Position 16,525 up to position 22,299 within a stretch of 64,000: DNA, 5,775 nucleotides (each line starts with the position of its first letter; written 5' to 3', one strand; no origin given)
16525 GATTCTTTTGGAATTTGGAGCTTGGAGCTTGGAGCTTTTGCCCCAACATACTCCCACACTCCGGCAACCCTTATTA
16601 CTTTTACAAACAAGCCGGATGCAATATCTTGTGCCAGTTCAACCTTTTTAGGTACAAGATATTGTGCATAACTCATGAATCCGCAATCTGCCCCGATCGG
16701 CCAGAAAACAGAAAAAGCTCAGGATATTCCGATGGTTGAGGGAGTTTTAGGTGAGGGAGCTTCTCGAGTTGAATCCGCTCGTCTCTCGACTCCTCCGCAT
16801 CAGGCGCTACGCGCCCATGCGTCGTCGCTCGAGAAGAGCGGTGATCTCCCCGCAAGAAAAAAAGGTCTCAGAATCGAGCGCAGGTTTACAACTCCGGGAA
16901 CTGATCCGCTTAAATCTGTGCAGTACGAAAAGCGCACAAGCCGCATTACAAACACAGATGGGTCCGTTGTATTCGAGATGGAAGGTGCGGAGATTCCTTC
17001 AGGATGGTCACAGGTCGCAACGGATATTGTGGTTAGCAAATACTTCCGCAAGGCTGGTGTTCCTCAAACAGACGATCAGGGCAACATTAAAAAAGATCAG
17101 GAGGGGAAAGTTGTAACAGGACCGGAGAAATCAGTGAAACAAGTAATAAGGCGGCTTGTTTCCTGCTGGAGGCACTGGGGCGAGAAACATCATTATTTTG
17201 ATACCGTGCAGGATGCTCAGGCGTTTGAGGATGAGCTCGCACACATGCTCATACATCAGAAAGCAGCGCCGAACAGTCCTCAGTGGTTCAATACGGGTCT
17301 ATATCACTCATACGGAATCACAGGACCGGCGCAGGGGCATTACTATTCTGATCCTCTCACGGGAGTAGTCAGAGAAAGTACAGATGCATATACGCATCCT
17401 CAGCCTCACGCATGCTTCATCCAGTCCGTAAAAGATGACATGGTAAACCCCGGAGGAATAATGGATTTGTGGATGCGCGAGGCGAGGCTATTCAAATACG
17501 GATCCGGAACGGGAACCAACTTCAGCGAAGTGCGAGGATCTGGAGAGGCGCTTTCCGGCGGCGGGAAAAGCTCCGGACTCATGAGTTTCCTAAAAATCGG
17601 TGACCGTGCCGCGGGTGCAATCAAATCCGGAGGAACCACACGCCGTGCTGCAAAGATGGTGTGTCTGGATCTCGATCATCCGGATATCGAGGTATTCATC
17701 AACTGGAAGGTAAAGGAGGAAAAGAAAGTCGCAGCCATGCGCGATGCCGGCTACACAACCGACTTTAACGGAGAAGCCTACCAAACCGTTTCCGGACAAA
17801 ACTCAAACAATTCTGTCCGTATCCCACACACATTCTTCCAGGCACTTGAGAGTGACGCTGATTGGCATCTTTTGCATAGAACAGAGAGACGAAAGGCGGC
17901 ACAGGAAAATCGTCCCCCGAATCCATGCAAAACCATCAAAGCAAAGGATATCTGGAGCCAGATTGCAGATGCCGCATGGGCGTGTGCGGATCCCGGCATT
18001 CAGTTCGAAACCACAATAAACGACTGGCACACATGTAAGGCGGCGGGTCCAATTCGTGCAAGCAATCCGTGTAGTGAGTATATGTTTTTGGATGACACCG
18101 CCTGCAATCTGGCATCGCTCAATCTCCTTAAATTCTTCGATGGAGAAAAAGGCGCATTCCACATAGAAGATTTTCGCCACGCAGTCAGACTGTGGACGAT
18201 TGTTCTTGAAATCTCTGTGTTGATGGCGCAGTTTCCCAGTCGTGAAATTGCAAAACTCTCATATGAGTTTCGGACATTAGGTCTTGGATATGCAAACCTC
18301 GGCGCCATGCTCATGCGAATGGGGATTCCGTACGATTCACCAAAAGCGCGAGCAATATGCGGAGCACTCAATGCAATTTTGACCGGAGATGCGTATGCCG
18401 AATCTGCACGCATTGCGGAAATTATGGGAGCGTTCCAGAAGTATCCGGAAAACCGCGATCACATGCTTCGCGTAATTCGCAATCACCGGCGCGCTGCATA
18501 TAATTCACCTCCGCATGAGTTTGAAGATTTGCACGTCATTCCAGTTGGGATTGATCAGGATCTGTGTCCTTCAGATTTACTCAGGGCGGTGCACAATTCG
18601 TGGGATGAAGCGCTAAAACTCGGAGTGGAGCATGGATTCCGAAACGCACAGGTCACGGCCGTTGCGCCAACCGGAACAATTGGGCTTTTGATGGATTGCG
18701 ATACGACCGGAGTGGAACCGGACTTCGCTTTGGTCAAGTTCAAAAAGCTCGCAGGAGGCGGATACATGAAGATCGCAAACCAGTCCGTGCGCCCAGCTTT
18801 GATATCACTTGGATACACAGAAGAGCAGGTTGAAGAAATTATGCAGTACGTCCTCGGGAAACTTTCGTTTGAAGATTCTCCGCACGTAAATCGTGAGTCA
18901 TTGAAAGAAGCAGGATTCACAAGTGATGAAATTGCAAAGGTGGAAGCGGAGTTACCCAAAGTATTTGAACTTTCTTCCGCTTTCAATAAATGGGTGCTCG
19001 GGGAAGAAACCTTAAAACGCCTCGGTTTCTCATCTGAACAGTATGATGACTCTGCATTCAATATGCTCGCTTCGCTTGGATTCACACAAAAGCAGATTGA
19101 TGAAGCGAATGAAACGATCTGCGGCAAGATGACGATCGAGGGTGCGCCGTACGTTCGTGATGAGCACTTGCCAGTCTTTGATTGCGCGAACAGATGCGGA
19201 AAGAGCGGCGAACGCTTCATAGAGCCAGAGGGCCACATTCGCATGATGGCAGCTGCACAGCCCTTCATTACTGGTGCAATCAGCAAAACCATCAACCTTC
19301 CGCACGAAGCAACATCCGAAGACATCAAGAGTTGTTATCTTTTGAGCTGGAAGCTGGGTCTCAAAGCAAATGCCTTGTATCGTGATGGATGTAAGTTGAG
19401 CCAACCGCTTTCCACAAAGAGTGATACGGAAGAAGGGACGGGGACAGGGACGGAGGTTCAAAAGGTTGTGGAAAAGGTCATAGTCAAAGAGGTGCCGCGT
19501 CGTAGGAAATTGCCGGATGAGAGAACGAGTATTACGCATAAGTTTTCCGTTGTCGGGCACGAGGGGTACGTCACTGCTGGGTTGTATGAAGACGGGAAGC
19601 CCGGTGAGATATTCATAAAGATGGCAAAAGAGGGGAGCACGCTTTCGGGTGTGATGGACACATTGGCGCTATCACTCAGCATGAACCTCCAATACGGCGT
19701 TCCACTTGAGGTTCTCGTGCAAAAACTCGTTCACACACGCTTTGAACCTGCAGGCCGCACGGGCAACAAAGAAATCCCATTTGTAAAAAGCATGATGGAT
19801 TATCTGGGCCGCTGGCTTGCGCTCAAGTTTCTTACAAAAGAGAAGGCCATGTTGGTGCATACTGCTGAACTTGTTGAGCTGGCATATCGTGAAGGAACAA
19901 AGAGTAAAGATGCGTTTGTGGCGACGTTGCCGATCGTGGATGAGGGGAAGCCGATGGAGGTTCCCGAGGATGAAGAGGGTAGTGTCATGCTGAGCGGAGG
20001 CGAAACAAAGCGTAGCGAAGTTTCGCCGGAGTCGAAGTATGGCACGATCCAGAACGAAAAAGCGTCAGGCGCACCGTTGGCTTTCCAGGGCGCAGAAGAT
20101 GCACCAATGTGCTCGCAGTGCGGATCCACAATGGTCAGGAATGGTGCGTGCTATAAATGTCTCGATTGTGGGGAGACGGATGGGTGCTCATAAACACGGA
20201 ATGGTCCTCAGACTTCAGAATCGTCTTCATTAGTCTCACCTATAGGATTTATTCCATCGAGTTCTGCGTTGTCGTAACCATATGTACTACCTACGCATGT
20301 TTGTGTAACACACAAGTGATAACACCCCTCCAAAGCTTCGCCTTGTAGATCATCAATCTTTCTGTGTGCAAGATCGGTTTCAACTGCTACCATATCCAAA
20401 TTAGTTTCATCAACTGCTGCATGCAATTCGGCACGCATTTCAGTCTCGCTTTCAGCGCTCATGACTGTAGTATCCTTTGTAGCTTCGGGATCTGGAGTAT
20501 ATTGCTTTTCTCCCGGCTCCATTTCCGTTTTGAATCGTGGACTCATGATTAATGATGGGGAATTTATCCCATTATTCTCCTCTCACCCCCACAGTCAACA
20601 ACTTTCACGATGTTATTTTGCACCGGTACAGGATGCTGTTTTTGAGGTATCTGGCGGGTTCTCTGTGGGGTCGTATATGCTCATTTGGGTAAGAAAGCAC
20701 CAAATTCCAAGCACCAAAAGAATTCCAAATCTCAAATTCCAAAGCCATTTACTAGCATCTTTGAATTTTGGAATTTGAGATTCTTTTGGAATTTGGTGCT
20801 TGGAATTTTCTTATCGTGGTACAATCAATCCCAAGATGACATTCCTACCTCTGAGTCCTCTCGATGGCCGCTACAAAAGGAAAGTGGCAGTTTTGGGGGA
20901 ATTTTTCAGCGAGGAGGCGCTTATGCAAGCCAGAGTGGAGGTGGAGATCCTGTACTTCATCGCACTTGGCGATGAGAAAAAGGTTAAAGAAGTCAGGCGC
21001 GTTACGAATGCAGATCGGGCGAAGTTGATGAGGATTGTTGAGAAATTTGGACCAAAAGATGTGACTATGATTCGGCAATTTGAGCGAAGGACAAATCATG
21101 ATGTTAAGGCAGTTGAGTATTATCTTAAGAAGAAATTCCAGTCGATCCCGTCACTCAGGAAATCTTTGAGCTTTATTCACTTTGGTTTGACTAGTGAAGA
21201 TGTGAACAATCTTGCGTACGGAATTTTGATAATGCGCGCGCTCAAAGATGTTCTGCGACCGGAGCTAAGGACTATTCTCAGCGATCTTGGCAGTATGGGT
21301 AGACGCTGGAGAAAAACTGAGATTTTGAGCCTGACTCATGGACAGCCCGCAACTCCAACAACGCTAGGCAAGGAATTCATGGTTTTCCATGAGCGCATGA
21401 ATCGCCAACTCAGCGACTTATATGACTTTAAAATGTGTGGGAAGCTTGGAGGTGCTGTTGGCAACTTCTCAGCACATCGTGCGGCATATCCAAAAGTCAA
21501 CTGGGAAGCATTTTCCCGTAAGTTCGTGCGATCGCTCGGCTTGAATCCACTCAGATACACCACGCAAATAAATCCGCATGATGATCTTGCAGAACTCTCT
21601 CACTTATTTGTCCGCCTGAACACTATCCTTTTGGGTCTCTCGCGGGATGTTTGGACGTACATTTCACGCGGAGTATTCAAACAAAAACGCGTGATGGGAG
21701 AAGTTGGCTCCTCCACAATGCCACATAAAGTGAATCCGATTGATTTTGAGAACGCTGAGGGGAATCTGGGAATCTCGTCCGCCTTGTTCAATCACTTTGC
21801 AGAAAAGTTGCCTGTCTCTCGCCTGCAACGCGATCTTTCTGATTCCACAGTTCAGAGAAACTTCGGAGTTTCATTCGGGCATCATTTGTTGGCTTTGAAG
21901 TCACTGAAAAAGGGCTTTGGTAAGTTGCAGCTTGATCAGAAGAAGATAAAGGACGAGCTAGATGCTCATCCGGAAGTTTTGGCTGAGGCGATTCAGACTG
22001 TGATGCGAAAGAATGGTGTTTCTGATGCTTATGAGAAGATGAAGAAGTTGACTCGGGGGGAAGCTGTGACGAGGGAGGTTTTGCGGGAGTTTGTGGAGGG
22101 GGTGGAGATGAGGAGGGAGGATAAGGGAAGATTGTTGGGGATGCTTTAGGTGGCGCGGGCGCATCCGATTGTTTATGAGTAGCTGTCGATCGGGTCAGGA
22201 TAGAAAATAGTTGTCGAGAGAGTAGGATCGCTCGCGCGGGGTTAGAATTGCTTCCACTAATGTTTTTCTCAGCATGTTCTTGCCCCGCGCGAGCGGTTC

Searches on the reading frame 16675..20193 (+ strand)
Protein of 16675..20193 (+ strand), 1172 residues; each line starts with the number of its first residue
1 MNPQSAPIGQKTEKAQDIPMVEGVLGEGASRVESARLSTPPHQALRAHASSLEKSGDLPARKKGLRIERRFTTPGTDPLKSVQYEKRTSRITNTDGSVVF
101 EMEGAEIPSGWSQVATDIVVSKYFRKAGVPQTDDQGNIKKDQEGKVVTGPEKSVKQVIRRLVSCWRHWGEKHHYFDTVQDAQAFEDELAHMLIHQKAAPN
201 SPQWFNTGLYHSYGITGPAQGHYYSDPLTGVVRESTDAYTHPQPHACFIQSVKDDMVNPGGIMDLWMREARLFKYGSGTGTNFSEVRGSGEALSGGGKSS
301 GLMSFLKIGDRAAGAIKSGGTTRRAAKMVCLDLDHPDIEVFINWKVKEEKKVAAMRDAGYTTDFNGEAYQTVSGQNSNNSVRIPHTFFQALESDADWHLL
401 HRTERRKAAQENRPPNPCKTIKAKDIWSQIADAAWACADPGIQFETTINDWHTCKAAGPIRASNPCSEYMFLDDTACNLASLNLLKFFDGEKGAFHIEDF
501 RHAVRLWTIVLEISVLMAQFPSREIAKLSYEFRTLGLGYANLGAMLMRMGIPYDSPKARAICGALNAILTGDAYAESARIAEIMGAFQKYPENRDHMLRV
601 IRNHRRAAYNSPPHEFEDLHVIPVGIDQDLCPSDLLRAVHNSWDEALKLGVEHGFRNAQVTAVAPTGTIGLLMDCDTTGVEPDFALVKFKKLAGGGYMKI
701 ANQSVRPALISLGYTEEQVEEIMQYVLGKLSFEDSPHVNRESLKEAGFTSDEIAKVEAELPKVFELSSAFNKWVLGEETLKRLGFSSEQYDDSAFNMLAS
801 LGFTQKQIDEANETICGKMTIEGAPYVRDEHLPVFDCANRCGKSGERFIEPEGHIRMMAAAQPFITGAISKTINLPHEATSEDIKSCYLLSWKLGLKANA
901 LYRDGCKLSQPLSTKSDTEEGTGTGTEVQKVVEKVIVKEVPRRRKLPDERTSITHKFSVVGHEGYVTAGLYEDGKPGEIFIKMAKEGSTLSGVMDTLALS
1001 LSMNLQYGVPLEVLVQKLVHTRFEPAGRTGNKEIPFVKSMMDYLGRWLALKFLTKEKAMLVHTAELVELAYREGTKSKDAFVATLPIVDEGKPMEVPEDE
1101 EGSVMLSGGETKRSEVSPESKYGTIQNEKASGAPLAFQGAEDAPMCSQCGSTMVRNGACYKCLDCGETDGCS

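Call 54: search_protein_families(library=pfam, proteins=[window:16675-20193:+])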
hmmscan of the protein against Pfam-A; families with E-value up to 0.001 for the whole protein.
window:16675-20193:+ (1172 aa): 4 families
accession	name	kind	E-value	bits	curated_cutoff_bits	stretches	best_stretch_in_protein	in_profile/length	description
PF02867.20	Ribonuc_red_lgC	-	6.9e-130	434.6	23.9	2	246-741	2-459/523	Ribonucleotide reductase, barrel domain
PF08471.15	Ribonuc_red_2_N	-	4.2e-37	126.9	27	1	95-195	1-103/103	Class II vitamin B12-dependent ribonucleotide reductase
PF12637.14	TSCPD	-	3.2e-09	37.4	22.8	1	960-1049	12-85/88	TSCPD domain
PF07499.19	RuvA_C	-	0.00019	22.3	24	0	705-726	6-27/47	RuvA, C-terminal domain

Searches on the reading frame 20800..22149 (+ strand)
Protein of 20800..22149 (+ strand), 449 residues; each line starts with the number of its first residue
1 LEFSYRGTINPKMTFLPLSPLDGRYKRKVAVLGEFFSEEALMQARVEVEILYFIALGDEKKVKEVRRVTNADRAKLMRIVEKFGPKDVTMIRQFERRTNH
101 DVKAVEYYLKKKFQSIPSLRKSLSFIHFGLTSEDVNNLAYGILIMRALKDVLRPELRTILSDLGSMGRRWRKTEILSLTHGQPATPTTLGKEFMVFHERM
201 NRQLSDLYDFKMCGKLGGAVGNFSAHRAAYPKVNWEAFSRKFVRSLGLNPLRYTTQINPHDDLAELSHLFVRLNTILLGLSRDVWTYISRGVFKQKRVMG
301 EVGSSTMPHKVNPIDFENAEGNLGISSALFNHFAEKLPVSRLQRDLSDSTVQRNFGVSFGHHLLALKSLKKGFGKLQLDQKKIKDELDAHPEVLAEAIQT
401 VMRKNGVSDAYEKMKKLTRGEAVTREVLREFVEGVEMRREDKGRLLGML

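Call 55: search_protein_families(library=pfam, proteins=[window:20800-22149:+])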
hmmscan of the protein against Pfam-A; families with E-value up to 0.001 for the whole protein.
window:20800-22149:+ (449 aa): 2 families
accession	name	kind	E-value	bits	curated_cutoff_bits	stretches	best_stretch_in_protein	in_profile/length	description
PF00206.25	Lyase_1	-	9.2e-45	153.8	27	1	23-321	1-305/312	Lyase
PF08328.16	ASL_C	-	1.5e-40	138.2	35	1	340-447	1-108/115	Adenylosuccinate lyase C-terminal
